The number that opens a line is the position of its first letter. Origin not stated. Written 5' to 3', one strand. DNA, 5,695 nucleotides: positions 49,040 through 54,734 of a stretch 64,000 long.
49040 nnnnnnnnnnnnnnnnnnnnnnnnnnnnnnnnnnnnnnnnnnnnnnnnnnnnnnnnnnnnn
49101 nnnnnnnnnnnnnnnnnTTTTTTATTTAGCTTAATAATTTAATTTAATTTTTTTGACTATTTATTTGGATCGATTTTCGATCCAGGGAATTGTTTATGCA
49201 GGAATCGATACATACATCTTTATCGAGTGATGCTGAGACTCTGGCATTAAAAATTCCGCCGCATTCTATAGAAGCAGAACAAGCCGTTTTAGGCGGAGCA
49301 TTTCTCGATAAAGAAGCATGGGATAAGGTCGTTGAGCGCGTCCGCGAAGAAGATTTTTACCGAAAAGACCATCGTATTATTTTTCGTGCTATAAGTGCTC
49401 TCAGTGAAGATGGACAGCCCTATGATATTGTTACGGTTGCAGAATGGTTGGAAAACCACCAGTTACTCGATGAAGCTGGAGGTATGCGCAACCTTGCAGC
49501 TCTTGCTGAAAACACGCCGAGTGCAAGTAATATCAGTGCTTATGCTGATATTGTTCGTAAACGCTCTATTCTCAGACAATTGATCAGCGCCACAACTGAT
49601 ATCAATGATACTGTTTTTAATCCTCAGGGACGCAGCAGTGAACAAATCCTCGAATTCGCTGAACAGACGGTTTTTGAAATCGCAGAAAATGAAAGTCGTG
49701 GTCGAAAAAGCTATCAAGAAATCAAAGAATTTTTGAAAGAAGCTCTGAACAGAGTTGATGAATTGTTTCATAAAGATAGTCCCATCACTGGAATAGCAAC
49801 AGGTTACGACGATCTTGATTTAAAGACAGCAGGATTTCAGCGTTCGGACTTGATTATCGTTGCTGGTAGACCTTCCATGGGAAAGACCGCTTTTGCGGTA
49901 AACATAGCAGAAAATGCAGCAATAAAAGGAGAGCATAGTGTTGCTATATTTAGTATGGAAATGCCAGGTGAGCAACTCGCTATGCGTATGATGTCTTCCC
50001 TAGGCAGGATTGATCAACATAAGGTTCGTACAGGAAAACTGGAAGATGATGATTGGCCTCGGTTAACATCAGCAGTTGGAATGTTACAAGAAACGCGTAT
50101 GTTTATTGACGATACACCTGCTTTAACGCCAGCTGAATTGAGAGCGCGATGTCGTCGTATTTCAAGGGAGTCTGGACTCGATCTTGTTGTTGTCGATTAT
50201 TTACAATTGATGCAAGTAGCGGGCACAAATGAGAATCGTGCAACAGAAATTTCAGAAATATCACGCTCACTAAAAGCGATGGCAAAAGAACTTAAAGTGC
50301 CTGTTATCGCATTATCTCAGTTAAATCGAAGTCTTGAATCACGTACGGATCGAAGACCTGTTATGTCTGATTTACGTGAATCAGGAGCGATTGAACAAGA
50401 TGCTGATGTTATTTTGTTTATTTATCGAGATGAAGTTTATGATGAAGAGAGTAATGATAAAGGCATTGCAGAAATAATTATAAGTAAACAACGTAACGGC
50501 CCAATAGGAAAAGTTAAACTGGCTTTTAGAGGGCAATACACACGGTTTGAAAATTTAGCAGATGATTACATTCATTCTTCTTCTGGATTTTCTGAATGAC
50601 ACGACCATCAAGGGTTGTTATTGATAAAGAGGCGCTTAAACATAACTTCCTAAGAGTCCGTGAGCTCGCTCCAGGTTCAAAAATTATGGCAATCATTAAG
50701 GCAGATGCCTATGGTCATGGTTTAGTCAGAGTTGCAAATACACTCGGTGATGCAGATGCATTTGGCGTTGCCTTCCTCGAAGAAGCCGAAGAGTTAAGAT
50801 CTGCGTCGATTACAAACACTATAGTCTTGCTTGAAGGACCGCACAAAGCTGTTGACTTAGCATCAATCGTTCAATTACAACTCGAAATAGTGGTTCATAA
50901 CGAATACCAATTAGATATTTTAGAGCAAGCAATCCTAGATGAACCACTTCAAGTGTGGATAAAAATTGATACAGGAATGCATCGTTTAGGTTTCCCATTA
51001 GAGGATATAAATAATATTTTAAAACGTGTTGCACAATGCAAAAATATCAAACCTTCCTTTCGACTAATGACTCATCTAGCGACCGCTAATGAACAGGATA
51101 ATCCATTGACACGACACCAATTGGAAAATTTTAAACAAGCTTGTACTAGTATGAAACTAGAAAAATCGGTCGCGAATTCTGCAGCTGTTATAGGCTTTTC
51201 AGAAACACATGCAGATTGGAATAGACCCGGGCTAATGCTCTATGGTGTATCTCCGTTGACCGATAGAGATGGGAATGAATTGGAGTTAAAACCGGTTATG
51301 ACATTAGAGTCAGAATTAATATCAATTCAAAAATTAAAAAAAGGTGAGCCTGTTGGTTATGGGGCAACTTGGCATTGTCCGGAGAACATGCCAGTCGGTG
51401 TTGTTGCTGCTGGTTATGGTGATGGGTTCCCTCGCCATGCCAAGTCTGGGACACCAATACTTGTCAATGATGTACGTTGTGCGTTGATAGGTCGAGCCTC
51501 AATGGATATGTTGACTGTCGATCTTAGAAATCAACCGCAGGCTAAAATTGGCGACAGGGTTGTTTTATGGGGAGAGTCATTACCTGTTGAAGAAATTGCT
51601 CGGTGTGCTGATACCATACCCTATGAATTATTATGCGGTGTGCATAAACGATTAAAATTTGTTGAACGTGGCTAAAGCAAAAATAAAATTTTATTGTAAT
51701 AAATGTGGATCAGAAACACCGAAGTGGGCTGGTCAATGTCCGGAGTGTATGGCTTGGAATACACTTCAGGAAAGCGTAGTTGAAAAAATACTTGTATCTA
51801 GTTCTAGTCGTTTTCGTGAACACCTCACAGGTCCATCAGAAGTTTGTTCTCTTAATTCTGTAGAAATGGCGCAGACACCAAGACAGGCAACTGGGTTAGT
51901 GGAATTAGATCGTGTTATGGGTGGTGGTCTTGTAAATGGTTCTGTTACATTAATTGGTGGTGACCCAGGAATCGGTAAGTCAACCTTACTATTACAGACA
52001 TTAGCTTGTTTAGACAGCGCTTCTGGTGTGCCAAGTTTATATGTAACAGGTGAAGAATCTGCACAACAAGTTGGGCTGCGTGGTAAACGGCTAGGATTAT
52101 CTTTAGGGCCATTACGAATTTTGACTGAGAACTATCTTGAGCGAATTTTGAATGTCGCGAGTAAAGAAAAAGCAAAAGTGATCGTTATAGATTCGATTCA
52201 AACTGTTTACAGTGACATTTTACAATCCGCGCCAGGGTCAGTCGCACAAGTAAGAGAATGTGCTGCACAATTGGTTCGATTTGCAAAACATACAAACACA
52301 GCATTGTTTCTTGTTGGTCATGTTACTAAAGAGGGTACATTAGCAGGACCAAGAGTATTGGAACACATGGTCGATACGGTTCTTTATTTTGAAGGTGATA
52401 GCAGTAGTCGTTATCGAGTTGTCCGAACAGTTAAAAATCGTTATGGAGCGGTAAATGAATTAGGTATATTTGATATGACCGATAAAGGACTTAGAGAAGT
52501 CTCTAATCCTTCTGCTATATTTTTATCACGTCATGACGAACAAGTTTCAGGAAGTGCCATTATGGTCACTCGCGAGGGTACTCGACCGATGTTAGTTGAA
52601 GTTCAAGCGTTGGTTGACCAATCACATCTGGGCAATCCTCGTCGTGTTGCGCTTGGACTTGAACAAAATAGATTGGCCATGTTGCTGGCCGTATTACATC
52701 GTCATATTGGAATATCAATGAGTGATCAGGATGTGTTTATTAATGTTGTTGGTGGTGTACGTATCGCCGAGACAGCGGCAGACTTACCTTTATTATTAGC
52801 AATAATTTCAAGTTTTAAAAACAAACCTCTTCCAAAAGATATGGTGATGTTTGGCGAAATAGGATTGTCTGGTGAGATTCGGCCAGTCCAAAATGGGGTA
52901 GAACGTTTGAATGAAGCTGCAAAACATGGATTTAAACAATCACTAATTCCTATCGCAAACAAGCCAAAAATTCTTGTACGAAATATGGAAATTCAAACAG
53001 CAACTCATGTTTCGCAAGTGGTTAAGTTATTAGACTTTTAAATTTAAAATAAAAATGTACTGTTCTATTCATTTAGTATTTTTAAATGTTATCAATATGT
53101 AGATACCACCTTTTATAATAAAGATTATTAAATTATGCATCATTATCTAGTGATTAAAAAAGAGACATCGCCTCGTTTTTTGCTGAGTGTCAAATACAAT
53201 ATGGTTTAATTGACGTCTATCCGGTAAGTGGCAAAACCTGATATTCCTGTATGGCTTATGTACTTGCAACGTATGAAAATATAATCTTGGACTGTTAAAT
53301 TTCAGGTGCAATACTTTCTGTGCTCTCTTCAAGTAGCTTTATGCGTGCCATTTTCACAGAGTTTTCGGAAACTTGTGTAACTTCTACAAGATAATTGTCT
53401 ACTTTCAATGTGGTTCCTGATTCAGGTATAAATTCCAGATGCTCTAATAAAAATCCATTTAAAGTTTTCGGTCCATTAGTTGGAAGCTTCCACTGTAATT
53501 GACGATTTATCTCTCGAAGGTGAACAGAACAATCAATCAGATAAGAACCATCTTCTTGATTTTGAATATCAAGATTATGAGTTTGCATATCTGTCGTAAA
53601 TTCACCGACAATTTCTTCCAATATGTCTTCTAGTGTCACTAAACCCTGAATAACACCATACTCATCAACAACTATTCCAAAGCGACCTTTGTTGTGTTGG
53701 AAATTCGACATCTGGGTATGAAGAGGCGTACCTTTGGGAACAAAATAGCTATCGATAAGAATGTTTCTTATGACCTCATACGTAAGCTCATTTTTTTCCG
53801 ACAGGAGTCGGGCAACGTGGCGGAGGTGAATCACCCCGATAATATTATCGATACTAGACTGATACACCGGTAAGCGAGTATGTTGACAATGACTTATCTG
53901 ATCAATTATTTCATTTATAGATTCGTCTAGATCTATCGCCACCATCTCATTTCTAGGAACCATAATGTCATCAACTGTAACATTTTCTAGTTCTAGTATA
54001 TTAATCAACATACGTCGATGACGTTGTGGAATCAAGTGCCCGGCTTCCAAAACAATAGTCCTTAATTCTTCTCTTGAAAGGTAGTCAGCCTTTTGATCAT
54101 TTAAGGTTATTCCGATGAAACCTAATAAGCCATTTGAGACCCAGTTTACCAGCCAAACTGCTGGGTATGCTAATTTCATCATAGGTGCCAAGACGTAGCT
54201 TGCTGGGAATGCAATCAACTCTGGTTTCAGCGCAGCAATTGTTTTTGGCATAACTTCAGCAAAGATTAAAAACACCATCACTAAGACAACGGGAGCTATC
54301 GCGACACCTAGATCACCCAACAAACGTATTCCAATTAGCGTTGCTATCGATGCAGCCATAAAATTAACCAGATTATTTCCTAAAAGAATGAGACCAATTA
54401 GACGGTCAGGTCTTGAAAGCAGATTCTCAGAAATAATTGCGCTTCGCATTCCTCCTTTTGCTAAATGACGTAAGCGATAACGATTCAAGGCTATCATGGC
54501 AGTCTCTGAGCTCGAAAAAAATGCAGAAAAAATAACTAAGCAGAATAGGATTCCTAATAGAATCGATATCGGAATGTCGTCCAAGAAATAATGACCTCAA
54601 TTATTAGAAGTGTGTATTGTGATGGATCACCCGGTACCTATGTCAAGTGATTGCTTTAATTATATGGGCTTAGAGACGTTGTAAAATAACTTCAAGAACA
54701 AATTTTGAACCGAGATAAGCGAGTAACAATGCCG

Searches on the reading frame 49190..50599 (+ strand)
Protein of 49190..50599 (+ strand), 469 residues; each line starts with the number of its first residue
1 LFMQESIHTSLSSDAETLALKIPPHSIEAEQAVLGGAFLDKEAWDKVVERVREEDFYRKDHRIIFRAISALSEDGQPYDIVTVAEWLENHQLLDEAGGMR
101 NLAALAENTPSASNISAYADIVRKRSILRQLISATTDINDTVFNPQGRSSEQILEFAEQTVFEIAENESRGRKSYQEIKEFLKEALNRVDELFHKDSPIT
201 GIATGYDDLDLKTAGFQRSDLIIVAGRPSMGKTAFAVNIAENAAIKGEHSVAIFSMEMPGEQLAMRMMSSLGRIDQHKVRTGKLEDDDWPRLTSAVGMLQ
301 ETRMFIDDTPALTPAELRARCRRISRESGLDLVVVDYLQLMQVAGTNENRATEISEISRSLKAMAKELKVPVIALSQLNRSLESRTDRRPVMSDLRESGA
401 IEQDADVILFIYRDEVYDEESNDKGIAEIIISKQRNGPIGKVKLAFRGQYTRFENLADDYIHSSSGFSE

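Call 50: search_protein_families(library=pfam, proteins=[window:49190-50599:+], max_evalue=0.00001)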
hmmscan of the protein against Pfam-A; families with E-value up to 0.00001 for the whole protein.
window:49190-50599:+ (469 aa): 4 families
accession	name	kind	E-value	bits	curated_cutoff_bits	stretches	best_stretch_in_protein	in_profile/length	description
PF03796.21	DnaB_C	-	5.8e-114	380.2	27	1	201-455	1-255/255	DnaB-like helicase C terminal domain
PF00772.26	DnaB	-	4.2e-35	120.3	23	1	23-123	2-102/103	DnaB-like helicase N terminal domain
PF13481.12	AAA_25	-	1.1e-14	54.9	27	1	218-378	32-190/195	AAA domain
PF06745.19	ATPase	-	3.9e-06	26.9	26.6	1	203-378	2-164/231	KaiC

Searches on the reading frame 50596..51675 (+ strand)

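Call 50: search_protein_families(library=pfam, proteins=[window:50596-51675:+], max_evalue=0.00001)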
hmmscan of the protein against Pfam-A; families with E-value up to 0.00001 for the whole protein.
window:50596-51675:+ (359 aa): 2 families
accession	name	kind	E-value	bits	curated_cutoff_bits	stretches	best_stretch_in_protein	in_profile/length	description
PF01168.26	Ala_racemase_N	-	4.7e-65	219.8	24.1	1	9-220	1-220/220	Alanine racemase, N-terminal domain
PF00842.27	Ala_racemase_C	-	3.6e-40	136.9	25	1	234-355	1-125/127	Alanine racemase, C-terminal domain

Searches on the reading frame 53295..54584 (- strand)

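Call 50: search_protein_families(library=pfam, proteins=[window:53295-54584:-], max_evalue=0.00001)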
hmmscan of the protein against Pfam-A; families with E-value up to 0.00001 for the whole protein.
window:53295-54584:- (429 aa): 3 families
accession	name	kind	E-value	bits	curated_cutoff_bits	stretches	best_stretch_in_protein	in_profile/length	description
PF01595.25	CNNM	-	3.3e-46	157.6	28.4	1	12-181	2-171/181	Cyclin M transmembrane N-terminal domain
PF03471.22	CorC_HlyC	-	1.8e-18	66.8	27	1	342-418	2-80/81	Transporter associated domain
PF00571.33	CBS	-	5.7e-14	52.6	24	0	204-262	1-56/57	CBS domain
